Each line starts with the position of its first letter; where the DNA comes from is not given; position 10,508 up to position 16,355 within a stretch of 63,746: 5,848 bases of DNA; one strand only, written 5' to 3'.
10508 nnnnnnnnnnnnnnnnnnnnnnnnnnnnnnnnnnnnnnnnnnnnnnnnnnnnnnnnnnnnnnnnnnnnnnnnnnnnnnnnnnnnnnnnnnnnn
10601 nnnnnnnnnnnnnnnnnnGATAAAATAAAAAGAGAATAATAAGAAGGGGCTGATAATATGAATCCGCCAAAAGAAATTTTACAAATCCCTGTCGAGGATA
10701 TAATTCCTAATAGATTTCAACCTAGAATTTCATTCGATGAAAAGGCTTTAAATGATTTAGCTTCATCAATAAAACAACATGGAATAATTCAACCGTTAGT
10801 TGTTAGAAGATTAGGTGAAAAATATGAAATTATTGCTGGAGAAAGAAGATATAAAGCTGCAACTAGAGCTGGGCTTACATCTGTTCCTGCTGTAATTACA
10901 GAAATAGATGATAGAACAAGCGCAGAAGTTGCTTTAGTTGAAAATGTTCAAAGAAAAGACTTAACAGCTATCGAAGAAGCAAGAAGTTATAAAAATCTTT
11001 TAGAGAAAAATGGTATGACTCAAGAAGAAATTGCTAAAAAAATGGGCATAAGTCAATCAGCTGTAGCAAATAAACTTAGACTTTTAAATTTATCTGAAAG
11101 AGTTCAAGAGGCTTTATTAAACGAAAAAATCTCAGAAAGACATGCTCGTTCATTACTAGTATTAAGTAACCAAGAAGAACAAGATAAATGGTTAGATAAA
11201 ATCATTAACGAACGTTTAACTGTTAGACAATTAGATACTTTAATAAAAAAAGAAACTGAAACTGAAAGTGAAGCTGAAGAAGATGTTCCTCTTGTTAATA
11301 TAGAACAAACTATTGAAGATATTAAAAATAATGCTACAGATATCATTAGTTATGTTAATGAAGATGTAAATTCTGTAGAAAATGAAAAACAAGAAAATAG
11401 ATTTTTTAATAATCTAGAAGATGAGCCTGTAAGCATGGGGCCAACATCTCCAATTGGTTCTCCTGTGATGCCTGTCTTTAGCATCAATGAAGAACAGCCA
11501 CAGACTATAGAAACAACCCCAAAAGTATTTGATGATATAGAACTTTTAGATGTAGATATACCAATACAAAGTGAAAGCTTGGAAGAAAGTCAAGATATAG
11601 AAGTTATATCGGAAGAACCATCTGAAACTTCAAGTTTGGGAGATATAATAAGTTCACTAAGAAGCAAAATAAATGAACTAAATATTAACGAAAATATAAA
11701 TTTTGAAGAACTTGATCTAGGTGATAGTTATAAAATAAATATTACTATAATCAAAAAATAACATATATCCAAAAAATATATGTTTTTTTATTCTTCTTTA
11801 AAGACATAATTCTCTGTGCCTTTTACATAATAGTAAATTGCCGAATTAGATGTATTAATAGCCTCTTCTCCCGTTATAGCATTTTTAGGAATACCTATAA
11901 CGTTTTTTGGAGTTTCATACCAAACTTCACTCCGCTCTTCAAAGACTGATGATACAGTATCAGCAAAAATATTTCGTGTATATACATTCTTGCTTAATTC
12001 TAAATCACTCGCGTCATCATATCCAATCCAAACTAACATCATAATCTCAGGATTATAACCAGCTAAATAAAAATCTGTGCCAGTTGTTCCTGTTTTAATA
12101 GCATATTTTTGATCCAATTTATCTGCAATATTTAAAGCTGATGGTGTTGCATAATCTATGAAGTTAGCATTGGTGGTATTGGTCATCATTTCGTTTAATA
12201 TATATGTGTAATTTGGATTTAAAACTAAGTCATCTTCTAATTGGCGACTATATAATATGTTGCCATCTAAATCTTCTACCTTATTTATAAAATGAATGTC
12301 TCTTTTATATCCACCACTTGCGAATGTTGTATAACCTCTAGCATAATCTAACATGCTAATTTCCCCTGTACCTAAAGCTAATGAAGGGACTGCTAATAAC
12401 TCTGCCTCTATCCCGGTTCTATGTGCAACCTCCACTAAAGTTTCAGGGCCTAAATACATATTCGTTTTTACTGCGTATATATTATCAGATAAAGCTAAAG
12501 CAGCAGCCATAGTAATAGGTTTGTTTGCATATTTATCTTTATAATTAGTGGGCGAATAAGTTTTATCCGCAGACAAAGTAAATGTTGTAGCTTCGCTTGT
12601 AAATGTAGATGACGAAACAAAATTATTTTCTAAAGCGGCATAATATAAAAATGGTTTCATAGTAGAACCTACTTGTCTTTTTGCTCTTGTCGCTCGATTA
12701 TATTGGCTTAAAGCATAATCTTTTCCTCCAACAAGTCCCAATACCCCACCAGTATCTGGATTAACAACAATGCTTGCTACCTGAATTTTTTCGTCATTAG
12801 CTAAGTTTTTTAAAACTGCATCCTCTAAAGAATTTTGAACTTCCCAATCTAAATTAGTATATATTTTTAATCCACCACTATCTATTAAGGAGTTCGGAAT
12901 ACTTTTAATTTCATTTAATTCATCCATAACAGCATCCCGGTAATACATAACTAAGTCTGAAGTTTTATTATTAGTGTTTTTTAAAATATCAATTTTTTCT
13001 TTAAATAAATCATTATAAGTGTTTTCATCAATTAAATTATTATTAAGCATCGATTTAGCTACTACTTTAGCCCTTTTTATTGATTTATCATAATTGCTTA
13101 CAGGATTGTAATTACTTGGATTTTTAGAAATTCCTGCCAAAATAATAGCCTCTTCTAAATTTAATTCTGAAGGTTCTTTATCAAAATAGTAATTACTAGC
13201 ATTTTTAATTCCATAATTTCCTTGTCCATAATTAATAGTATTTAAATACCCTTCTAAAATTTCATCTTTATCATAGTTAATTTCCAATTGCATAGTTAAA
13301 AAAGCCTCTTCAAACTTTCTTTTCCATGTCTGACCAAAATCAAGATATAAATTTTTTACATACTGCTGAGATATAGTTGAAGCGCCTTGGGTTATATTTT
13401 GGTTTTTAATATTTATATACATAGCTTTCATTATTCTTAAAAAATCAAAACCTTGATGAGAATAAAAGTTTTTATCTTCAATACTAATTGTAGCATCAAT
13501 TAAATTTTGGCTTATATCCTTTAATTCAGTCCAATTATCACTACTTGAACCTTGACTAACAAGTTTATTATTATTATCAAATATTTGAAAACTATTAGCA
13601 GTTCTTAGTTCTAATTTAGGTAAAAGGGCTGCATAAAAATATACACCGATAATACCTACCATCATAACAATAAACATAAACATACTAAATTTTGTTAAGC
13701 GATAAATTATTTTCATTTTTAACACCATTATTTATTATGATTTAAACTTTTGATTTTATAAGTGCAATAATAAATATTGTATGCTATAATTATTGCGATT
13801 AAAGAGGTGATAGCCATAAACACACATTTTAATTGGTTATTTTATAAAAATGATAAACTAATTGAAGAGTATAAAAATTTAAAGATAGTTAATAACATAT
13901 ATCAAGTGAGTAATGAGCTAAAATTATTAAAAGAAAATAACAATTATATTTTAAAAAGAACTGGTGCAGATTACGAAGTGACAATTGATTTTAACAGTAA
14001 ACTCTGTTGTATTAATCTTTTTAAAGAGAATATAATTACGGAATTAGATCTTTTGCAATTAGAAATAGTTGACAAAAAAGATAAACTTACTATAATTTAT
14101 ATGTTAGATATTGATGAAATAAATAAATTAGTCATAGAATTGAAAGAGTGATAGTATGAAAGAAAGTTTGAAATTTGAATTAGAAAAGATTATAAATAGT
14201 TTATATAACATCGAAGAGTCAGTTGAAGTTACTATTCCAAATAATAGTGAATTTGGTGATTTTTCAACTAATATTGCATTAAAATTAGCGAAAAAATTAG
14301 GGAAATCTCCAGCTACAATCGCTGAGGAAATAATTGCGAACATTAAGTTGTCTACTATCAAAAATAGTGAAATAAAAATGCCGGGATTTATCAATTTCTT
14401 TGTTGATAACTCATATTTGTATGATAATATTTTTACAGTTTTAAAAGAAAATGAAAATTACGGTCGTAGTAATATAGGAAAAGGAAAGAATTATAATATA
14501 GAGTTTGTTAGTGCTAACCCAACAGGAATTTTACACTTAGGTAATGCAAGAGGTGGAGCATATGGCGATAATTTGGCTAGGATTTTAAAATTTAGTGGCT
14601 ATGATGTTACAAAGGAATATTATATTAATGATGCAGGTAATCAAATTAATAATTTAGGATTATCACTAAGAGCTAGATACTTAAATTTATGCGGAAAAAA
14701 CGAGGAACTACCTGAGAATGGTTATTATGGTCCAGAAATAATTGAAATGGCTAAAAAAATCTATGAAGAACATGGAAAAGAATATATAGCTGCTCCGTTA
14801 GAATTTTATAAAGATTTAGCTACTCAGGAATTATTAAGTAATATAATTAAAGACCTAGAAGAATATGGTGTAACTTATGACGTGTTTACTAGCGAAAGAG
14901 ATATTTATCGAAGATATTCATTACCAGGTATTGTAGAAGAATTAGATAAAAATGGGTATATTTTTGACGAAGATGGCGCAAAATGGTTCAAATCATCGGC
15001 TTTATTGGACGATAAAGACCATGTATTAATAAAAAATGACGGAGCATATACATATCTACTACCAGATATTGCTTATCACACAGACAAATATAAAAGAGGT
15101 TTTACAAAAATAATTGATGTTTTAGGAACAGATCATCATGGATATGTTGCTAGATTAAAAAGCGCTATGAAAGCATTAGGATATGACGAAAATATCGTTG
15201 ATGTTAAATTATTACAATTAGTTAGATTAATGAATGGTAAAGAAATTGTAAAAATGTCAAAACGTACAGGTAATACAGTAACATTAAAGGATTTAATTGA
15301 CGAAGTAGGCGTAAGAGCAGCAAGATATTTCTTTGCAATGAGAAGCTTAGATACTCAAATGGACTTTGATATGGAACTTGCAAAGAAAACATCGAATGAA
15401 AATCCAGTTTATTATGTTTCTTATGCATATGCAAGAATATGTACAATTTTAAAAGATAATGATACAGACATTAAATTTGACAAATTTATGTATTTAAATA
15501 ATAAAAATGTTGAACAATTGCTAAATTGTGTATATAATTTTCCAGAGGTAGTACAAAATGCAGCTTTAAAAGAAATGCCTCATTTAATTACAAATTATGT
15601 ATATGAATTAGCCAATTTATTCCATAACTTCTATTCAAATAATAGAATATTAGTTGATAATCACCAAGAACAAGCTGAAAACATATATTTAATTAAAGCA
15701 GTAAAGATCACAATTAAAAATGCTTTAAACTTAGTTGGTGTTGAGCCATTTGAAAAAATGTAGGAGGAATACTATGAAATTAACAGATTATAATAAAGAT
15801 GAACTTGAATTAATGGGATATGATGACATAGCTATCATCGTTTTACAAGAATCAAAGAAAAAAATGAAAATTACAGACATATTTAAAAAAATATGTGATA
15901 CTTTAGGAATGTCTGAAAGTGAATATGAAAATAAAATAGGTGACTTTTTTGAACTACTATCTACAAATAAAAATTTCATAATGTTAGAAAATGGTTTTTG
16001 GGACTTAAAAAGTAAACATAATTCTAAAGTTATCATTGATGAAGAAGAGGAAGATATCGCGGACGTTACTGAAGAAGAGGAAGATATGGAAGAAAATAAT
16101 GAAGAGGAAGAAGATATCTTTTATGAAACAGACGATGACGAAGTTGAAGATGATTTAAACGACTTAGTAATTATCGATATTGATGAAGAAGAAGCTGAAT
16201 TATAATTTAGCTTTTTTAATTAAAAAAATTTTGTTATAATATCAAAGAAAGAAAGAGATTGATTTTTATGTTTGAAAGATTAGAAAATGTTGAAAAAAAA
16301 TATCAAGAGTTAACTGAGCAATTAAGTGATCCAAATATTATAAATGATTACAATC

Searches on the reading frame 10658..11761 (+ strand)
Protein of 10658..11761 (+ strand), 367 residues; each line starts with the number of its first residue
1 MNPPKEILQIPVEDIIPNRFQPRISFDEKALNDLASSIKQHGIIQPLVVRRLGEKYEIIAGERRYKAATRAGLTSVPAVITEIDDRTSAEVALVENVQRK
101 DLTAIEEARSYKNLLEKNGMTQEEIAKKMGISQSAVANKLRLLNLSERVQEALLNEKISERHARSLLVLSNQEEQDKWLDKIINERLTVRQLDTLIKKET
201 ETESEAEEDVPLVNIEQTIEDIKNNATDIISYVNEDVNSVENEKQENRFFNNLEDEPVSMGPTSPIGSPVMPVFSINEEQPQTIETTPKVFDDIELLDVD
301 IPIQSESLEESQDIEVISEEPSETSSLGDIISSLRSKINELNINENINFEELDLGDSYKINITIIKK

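Call 40: search_protein_families(library=pfam, proteins=[window:10658-11761:+], max_evalue=0.0001)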
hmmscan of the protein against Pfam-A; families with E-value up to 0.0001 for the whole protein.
window:10658-11761:+ (367 aa): 5 families
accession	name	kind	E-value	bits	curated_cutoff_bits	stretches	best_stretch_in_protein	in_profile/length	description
PF02195.25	ParB_N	-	8.3e-35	119.2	26.3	1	6-98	2-95/95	ParB N-terminal domain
PF17762.8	HTH_ParB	-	1.2e-34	118.9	22.6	1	100-200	1-101/102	ParB HTH domain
PF01381.28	HTH_3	-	4.5e-06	27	23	1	112-137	2-27/55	Helix-turn-helix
PF01978.25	TrmB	-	7.1e-05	23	25.6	0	107-144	10-47/68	Sugar-specific transcriptional regulator TrmB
PF08281.18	Sigma70_r4_2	-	8.1e-05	22.6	25.7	0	118-141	25-48/54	Sigma-70, region 4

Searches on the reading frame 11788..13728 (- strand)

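Call 40: search_protein_families(library=pfam, proteins=[window:11788-13728:-], max_evalue=0.0001)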
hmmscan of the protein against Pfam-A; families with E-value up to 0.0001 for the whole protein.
window:11788-13728:- (646 aa): 2 families
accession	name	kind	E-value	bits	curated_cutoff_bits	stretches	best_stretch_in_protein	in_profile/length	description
PF00912.28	Transgly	-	1.5e-61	207.4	27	1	61-227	11-177/178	Transglycosylase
PF00905.27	Transpeptidase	-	1.8e-25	90.2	22.1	1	320-574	4-268/299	Penicillin binding protein transpeptidase domain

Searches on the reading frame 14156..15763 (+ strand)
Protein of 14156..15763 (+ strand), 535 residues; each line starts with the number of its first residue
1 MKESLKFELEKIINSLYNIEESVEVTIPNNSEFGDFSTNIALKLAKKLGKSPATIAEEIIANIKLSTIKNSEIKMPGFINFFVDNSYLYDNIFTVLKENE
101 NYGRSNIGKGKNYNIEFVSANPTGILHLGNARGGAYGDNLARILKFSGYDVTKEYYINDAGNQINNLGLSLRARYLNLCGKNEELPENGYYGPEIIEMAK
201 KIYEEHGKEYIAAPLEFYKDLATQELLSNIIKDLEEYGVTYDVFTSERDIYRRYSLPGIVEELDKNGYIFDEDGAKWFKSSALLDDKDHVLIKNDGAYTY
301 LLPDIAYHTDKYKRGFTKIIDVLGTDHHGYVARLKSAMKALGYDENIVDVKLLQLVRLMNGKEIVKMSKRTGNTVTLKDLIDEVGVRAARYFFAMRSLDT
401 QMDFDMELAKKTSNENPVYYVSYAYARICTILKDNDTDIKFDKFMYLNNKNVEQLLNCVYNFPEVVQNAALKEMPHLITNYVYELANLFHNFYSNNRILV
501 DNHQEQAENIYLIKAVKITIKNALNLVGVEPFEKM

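Call 40: search_protein_families(library=pfam, proteins=[window:14156-15763:+], max_evalue=0.0001)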
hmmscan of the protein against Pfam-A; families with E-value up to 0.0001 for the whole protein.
window:14156-15763:+ (535 aa): 6 families
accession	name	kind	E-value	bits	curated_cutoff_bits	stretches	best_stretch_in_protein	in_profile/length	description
PF05746.21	DALR_1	-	2.1e-29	102.4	22.3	1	421-535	1-117/117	DALR anticodon binding domain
PF00750.26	tRNA-synt_1d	-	6.3e-25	88.3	23.3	1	95-390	5-304/349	tRNA synthetases class I (R), catalytic domain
PF03485.21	Arg_tRNA_synt_N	-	8.5e-21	74.8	21.5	1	4-83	6-85/85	Arginyl tRNA synthetase N terminal domain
PF01406.26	tRNA-synt_1e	-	5.8e-08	32.9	27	0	365-412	252-299/301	tRNA synthetases class I (C) catalytic domain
PF00133.28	tRNA-synt_1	-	1.1e-05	24.8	22.7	0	346-401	358-410/414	tRNA synthetases class I (I, L, M and V)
PF09334.17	tRNA-synt_1g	-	1.6e-05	24.3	20.1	0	366-415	327-377/391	tRNA synthetases class I (M)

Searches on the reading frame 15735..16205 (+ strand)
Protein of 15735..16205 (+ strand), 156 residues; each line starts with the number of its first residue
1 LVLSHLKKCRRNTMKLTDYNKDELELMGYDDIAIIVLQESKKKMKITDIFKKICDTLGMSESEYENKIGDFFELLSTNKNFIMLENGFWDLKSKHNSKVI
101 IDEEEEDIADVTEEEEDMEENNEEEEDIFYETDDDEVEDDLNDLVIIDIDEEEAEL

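Call 40: search_protein_families(library=pfam, proteins=[window:15735-16205:+], max_evalue=0.0001)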
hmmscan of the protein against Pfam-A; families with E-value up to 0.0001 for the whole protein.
window:15735-16205:+ (156 aa): 0 families

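Call 49: search_protein_families(library=ncbifam, proteins=[window:15735-16205:+], max_evalue=0.01)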
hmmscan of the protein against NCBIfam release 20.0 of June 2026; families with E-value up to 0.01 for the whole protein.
window:15735-16205:+ (156 aa): 3 families
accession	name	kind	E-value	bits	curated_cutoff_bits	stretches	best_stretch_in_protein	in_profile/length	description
TIGR04567.1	RNAP_delt_lowGC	equivalog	5.7e-14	52.1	42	1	31-101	7-77/83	DNA-directed RNA polymerase subunit delta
NF045964.1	RNAP_delt_plasma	equivalog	1.4e-10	41.1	72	1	31-92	5-76/77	DNA-directed RNA polymerase subunit delta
NF052299.1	CT360_fam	equivalog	0.0012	18.5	250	1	38-112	49-122/207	CT360 family protein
